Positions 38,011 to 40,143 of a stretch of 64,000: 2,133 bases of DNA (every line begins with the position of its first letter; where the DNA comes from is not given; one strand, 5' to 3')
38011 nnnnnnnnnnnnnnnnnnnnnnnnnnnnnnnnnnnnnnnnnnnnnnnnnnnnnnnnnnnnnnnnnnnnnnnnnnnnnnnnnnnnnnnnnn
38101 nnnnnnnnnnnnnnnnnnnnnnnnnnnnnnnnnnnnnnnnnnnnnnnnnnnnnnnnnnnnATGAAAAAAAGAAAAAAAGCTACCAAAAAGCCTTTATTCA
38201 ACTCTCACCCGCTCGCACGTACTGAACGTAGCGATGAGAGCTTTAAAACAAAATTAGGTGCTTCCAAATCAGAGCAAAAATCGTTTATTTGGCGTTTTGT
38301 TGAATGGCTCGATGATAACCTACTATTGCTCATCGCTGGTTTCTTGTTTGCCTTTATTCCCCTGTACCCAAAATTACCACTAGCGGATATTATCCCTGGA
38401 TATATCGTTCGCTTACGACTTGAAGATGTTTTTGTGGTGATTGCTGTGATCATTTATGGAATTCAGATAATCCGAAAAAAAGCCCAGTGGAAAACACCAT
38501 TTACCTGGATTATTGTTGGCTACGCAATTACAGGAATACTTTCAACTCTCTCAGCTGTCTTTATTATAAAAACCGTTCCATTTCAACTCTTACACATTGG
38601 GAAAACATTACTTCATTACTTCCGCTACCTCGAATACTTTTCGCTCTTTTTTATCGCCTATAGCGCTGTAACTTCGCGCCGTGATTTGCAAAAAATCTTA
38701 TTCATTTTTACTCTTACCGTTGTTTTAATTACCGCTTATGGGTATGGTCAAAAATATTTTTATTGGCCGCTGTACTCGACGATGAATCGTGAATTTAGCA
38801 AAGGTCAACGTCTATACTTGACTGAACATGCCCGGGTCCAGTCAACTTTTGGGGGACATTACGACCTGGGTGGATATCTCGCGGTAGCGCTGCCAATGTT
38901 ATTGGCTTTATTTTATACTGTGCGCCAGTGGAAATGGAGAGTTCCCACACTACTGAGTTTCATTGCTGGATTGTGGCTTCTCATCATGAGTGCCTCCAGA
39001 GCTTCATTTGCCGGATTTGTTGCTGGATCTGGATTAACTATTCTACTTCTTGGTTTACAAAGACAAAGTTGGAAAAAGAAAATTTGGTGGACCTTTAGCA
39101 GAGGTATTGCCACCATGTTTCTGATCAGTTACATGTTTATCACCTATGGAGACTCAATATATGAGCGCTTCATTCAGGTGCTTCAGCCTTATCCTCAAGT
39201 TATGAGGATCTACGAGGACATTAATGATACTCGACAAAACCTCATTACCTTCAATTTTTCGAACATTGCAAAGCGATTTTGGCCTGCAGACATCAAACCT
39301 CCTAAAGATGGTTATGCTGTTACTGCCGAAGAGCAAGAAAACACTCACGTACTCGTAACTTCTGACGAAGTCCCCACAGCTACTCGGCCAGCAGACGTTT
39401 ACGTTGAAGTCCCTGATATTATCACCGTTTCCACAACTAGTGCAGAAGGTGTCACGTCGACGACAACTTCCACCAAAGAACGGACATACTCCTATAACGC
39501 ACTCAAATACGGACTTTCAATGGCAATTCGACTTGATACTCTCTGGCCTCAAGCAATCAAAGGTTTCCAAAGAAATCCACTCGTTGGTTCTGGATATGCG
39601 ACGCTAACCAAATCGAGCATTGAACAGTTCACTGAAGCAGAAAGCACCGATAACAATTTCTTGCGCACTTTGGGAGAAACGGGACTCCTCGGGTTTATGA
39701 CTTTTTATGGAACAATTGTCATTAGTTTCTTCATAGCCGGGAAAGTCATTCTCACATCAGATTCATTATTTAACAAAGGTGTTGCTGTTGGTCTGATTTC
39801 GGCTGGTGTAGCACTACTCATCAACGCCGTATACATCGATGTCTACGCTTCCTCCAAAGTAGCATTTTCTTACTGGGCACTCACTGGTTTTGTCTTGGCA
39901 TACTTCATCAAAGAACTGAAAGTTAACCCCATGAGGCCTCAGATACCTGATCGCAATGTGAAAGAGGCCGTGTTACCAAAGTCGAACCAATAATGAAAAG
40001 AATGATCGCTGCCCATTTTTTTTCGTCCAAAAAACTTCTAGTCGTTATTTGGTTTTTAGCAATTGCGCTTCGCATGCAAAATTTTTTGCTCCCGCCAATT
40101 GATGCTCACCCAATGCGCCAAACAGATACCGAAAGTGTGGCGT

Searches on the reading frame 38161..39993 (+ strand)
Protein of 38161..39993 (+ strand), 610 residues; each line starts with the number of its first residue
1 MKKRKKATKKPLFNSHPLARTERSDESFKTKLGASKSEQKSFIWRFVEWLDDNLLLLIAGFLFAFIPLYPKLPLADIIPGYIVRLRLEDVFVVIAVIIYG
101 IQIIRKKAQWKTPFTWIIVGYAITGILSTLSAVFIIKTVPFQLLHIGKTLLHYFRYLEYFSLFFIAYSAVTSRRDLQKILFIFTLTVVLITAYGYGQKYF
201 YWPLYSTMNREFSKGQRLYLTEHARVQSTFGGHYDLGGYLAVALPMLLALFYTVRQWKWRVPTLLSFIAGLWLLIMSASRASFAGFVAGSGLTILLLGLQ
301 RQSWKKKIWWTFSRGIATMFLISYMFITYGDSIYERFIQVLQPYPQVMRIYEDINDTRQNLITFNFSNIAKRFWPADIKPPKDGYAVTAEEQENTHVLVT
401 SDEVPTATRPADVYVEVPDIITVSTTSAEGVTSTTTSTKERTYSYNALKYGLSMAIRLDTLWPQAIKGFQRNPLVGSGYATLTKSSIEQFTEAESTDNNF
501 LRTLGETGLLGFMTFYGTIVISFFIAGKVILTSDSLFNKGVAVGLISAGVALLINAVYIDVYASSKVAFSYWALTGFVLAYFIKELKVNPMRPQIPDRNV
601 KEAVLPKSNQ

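Call 16: search_protein_families(library=pfam, proteins=[window:38161-39993:+], max_evalue=0.001)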
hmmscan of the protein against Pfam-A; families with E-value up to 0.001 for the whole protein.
window:38161-39993:+ (610 aa): 1 family
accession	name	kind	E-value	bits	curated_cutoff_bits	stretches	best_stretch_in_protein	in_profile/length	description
PF04932.20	Wzy_C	-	1.6e-08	34.9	31.7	1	453-515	80-148/149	O-Antigen ligase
